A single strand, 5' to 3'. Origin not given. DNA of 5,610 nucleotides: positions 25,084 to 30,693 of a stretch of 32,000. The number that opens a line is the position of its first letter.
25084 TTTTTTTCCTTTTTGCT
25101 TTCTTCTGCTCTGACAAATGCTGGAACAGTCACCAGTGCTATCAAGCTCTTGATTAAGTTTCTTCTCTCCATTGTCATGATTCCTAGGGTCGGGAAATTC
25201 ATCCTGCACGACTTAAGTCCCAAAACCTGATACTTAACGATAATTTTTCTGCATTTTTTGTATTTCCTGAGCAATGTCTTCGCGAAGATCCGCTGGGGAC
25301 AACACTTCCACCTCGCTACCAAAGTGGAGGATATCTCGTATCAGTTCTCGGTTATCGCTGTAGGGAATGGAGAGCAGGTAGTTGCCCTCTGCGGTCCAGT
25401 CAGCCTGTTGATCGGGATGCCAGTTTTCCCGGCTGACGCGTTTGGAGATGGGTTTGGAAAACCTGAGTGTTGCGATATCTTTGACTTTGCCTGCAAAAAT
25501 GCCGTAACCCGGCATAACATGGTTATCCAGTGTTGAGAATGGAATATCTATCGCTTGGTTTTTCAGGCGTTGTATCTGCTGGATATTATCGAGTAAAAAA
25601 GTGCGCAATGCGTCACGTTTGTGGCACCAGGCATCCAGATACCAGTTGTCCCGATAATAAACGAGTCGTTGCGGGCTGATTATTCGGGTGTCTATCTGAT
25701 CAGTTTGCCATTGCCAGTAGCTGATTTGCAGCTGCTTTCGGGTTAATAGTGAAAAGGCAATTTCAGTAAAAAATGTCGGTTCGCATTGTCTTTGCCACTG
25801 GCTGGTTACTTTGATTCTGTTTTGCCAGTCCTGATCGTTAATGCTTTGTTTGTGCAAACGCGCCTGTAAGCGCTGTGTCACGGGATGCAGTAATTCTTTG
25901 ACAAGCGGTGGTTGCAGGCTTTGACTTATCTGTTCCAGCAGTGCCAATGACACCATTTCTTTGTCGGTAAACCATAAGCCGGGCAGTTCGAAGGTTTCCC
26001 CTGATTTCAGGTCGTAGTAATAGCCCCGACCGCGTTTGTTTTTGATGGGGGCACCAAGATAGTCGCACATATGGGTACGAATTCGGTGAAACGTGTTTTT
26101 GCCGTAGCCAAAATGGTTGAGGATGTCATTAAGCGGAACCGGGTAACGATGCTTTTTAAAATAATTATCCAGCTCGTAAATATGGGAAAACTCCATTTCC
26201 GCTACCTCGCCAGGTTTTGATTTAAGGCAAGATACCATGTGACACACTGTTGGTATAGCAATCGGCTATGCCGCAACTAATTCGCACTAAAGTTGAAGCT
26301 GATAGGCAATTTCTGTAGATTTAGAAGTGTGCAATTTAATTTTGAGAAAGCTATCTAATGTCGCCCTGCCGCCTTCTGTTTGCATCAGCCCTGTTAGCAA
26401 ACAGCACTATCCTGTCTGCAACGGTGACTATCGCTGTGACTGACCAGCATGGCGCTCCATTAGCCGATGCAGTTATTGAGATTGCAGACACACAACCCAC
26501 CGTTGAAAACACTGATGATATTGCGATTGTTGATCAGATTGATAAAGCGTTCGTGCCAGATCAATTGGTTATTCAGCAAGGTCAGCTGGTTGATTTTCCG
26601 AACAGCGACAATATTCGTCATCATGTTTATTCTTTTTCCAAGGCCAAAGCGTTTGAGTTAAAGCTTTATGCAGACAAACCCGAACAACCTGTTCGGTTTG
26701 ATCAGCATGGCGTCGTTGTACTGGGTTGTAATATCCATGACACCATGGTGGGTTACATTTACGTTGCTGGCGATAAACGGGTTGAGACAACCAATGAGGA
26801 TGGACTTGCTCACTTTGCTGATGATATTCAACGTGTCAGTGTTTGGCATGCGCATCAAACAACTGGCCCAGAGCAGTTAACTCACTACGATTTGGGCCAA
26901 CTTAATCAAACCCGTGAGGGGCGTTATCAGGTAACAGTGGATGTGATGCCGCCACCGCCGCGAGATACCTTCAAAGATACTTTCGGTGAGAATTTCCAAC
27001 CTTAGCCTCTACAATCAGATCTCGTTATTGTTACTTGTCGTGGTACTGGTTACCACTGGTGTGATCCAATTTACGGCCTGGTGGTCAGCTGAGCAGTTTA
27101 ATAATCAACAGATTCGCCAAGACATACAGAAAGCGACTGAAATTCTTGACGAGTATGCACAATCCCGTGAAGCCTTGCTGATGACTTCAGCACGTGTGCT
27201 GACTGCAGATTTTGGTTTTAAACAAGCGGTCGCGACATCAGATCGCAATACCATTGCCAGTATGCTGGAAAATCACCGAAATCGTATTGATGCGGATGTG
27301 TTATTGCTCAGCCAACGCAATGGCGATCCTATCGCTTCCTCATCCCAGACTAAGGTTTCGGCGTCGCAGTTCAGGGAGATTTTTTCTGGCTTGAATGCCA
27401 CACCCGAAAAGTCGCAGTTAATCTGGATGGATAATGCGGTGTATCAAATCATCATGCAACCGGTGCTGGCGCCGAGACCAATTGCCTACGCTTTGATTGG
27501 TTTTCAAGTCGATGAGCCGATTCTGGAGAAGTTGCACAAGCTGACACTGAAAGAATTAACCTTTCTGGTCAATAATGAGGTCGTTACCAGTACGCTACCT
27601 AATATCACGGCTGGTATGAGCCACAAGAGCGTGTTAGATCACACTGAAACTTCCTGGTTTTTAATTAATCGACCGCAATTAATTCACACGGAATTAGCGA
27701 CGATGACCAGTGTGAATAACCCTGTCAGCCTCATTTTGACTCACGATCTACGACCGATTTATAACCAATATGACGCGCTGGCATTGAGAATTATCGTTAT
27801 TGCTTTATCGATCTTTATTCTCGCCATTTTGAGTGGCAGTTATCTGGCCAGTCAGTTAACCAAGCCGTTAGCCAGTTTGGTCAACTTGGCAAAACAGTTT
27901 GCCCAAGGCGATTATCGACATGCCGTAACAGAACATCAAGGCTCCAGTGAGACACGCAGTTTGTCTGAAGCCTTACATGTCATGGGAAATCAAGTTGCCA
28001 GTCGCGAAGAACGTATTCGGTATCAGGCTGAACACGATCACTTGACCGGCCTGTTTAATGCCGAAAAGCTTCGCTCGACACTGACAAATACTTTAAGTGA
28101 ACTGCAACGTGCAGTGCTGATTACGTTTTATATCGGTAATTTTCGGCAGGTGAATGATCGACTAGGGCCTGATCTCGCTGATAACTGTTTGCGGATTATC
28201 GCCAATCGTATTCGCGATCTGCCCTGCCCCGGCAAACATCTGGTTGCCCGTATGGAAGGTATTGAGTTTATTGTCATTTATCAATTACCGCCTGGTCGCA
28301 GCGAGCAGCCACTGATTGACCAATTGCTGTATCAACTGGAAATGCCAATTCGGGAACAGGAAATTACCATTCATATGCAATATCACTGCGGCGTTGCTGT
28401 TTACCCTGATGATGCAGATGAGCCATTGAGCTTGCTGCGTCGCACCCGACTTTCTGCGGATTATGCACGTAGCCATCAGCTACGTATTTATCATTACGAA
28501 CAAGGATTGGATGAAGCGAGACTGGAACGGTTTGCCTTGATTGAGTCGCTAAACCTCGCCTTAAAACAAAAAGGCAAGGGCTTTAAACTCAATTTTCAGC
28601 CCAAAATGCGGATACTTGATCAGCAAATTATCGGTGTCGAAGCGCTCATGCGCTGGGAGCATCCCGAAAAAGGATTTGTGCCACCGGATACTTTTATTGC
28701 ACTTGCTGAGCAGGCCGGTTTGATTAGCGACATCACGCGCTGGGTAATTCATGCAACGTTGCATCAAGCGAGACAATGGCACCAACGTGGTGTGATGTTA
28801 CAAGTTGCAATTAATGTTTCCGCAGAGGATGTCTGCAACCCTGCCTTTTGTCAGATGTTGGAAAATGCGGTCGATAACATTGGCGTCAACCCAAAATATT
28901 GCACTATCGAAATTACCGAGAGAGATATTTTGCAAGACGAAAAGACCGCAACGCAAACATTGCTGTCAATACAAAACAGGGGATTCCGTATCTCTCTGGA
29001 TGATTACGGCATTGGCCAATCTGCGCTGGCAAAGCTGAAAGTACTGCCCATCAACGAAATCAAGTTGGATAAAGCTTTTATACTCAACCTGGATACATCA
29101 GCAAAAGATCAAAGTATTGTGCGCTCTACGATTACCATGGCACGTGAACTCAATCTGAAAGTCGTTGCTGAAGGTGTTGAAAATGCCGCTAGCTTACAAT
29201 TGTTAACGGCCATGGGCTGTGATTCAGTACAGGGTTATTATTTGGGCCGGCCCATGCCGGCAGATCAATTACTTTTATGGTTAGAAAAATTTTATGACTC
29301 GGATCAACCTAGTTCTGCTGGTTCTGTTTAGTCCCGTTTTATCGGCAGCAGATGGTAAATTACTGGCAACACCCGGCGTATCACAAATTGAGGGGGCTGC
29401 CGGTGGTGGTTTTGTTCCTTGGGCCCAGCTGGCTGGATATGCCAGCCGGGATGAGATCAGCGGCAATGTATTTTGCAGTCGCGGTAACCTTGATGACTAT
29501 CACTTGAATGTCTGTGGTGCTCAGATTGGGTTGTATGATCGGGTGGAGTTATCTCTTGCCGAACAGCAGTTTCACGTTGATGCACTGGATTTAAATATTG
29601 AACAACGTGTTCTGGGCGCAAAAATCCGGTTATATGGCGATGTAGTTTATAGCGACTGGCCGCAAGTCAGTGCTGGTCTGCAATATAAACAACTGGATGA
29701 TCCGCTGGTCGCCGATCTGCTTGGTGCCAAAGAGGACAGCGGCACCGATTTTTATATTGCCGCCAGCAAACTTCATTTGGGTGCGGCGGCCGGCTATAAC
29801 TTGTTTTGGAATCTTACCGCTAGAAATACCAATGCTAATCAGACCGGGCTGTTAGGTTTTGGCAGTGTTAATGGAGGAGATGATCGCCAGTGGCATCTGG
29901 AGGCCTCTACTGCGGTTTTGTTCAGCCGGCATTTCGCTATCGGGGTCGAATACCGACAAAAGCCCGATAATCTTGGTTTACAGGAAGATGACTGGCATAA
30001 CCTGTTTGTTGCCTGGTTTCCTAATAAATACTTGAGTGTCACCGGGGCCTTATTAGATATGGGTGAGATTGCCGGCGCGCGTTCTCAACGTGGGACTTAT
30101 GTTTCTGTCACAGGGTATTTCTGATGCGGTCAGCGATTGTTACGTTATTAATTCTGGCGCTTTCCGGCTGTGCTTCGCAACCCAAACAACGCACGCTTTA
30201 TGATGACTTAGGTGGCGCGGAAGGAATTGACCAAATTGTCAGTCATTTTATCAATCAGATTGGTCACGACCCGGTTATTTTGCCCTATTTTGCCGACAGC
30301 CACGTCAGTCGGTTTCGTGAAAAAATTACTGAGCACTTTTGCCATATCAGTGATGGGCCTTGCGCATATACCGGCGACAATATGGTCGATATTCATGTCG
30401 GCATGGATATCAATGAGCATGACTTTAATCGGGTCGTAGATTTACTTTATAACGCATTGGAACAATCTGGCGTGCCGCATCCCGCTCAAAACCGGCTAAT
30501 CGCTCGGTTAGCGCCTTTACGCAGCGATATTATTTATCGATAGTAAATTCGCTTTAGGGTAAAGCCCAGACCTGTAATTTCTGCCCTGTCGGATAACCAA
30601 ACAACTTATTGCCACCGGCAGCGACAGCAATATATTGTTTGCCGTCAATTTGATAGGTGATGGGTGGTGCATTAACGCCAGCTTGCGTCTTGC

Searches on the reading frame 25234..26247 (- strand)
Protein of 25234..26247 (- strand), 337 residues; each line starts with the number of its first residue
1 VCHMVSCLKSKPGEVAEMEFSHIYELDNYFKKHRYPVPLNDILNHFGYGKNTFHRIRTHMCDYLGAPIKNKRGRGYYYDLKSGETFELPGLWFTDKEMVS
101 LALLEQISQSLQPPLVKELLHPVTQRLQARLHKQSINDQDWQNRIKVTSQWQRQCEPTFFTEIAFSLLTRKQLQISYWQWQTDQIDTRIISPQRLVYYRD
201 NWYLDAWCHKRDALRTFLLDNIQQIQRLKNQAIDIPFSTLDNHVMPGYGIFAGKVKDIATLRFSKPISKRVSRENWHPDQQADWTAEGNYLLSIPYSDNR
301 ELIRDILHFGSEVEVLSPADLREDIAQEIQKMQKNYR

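Call 10: search_protein_families(library=pfam, proteins=[window:25234-26247:-])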
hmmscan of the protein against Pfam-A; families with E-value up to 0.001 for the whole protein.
window:25234-26247:- (337 aa): 2 families
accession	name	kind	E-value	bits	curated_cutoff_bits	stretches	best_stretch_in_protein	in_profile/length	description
PF13280.12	WYL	-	1.4e-19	70.3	21.8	1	160-226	3-69/70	WYL domain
PF25583.1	WCX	-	5.6e-16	59.1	23.9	1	259-332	5-75/76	WCX domain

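Call 85: search_protein_families(library=padloc, proteins=[window:25234-26247:-], max_evalue=0.00001)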
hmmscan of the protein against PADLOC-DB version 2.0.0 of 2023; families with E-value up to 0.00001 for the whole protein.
window:25234-26247:- (337 aa): 6 families
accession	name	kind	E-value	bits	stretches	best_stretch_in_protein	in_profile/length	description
PDLC01457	WYL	-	5.2e-34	115.8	1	29-321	12-229/229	"CAS-I,CAS-II,CAS-III,CAS-IV,CAS-V,CAS-VI; associated_signaling"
PDLC01652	WYL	-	3e-32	110.2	1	150-332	10-161/162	"CAS-I,CAS-II,CAS-III,CAS-IV,CAS-V,CAS-VI; associated_signaling"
PDLC01766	Cas3c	-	4.7e-18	62.8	1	162-336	139-316/1009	-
PDLC01484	WYL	-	2.1e-09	35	0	296-337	396-437/437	"CAS-I,CAS-II,CAS-III,CAS-IV,CAS-V,CAS-VI; associated_signaling"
PDLC01510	WYL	-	2.1e-09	35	0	296-337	396-437/437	"CAS-I,CAS-II,CAS-III,CAS-IV,CAS-V,CAS-VI; associated_signaling"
PDLC03787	RTasWYL-YodC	-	2.4e-08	31.5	1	158-229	276-351/354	DRT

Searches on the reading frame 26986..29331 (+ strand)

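Call 84: search_protein_families(library=pfam, proteins=[window:26986-29331:+], max_evalue=0.00001)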
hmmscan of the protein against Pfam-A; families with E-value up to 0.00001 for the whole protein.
window:26986-29331:+ (781 aa): 4 families
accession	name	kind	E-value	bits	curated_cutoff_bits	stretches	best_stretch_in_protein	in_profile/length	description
PF00563.25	EAL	-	2.4e-71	240.3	31.3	1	522-756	4-236/236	EAL domain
PF00990.26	GGDEF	-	2.6e-21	76.5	23.8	1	348-486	1-146/161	Diguanylate cyclase, GGDEF domain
PF14827.12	dCache_3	-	1.1e-10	41.9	25.7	1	56-208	17-174/239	Double sensory domain of two-component sensor kinase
PF00672.30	HAMP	-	6.2e-06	26.9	25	0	287-335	2-49/53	HAMP domain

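Call 85: search_protein_families(library=padloc, proteins=[window:26986-29331:+], max_evalue=0.00001)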
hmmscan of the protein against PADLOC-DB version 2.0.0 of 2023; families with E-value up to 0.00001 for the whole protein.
window:26986-29331:+ (781 aa): 0 families

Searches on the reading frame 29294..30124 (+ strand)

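Call 84: search_protein_families(library=pfam, proteins=[window:29294-30124:+], max_evalue=0.00001)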
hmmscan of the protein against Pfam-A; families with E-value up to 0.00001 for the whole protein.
window:29294-30124:+ (276 aa): 1 family
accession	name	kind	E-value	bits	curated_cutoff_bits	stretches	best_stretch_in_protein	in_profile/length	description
PF11231.14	DUF3034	-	9.7e-108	360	25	1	26-273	1-255/255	Protein of unknown function (DUF3034)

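Call 85: search_protein_families(library=padloc, proteins=[window:29294-30124:+], max_evalue=0.00001)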
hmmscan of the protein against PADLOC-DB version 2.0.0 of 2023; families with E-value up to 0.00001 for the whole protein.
window:29294-30124:+ (276 aa): 0 families

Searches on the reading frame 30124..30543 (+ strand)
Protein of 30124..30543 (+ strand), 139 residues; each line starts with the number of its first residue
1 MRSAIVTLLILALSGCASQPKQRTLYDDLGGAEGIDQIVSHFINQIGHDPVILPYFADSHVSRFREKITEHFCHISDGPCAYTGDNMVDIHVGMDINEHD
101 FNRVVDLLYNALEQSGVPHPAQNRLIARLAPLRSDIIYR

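Call 84: search_protein_families(library=pfam, proteins=[window:30124-30543:+], max_evalue=0.00001)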
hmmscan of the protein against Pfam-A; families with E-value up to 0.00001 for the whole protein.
window:30124-30543:+ (139 aa): 1 family
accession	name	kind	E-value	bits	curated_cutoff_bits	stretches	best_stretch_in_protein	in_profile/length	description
PF01152.27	Bac_globin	-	5.5e-16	59.3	21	1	24-136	1-119/121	Bacterial-like globin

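Call 85: search_protein_families(library=padloc, proteins=[window:30124-30543:+], max_evalue=0.00001)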
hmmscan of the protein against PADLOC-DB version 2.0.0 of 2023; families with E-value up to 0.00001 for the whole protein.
window:30124-30543:+ (139 aa): 0 families
